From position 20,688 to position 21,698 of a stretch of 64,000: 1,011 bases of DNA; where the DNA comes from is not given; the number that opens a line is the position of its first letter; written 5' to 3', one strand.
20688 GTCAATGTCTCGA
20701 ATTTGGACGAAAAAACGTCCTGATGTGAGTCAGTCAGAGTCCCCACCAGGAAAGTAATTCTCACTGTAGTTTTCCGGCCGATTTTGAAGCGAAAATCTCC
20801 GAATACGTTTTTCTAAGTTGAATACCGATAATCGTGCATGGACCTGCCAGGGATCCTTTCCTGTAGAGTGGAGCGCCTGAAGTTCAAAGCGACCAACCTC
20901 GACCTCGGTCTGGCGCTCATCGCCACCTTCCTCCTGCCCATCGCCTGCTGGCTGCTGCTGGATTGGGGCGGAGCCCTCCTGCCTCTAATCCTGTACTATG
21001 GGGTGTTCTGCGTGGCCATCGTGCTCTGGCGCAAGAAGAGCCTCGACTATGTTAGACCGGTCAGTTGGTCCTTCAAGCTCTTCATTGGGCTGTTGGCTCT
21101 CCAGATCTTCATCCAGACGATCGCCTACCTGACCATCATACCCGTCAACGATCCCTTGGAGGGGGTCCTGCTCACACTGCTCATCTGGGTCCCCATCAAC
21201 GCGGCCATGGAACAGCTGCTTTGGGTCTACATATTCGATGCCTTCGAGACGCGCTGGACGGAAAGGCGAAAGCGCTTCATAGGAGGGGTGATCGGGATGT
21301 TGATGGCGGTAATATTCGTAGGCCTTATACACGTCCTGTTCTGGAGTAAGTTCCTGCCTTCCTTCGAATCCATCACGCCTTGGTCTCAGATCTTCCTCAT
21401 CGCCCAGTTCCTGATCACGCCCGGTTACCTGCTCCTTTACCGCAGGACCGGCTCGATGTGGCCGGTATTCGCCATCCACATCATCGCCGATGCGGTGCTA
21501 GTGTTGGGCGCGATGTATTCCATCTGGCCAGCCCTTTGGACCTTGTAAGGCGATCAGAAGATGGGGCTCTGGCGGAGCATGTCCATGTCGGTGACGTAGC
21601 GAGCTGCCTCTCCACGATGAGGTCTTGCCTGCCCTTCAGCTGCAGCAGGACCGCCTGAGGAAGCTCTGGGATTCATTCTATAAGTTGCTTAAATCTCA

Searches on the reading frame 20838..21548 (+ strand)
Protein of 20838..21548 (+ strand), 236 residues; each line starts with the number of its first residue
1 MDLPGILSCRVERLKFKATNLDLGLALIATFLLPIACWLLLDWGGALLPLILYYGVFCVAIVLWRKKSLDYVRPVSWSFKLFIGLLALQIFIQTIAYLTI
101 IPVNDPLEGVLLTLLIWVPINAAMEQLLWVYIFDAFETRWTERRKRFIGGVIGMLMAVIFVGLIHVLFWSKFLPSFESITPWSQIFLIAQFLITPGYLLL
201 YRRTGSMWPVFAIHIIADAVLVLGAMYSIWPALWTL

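Call 10: search_protein_families(library=pfam, proteins=[window:20838-21548:+], max_evalue=0.01)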
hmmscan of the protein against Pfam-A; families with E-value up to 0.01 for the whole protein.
window:20838-21548:+ (236 aa): 1 family
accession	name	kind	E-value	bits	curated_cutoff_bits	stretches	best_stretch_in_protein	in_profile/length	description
PF02517.21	Rce1-like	-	4.1e-06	27.4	22.4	1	110-220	4-93/93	Type II CAAX prenyl endopeptidase Rce1-like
